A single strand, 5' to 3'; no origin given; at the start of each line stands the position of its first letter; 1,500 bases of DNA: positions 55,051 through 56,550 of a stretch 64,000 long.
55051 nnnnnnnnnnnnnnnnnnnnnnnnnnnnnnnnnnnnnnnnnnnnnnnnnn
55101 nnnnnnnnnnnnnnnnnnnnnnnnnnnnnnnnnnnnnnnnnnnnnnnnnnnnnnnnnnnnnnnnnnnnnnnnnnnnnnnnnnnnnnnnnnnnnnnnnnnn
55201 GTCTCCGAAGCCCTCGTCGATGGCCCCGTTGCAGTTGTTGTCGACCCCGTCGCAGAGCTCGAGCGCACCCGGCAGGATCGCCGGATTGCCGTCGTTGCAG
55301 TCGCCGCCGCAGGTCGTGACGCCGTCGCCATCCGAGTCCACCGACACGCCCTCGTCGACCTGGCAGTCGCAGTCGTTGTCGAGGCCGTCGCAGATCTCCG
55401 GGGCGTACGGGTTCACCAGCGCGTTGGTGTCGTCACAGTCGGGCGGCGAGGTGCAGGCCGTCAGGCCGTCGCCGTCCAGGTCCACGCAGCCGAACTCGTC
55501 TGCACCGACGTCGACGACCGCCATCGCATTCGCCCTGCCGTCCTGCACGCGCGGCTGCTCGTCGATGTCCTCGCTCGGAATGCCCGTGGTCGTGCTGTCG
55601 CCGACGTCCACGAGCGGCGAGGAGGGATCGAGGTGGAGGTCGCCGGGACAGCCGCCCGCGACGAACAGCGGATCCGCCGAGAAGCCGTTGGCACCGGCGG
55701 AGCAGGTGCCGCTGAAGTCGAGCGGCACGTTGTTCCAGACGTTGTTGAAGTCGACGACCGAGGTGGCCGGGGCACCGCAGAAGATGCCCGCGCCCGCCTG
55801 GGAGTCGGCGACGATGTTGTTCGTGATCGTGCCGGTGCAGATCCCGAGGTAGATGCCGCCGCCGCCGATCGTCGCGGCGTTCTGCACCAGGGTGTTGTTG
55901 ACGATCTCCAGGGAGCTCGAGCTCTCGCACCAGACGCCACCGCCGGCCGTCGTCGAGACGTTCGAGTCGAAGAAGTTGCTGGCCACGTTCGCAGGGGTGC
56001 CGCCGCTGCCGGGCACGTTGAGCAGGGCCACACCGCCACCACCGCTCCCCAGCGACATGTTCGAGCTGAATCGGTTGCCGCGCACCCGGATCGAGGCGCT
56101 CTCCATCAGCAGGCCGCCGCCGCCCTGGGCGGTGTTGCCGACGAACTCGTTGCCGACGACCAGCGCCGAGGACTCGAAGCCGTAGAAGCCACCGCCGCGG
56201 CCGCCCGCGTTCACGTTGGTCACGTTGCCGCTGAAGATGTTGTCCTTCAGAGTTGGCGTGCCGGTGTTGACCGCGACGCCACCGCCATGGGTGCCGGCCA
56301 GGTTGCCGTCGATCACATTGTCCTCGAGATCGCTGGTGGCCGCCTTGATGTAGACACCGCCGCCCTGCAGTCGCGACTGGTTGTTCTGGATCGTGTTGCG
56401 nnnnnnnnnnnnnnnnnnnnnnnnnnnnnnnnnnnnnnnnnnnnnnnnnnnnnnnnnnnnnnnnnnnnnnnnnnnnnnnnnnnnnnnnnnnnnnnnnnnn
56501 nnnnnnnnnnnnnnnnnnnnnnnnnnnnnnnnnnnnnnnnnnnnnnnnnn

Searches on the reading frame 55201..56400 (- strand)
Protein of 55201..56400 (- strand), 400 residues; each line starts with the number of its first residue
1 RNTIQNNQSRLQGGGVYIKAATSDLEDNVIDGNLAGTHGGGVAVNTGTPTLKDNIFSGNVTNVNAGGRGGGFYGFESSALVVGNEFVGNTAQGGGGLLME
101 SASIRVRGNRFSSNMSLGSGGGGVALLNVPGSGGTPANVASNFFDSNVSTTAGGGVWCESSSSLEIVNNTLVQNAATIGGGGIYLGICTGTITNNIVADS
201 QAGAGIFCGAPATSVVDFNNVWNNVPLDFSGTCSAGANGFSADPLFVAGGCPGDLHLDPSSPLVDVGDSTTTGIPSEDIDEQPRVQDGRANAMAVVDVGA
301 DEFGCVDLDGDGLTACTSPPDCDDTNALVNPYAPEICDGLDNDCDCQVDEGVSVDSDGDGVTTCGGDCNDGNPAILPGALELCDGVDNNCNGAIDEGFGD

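Call 52: search_protein_families(library=pfam, proteins=[window:55201-56400:-], max_evalue=5)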
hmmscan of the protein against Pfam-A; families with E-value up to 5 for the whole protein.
window:55201-56400:- (400 aa): 6 families
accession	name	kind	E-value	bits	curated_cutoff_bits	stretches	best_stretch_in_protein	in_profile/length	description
PF11617.13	Cu-binding_MopE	-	1.3e-23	83.4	27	2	367-396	1-30/30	Putative metal-binding motif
PF13229.12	Beta_helix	-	4.3e-11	43.1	25.9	2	2-171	16-158/158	Right handed beta helix region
PF05048.19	NosD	-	9.2e-09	35.5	23.6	2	70-224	17-149/212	Periplasmic copper-binding protein (NosD)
PF17161.10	DUF5123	-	0.01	17.4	35.1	1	166-268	3-110/113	Domain of unknown function (DUF5123)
PF02415.23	Chlam_PMP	-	0.31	11.9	20.6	0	3-18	3-18/19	Chlamydia polymorphic membrane protein (Chlamydia_PMP) repeat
PF13202.12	EF-hand_5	-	4.2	7.5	25.9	1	301-312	3-14/25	EF hand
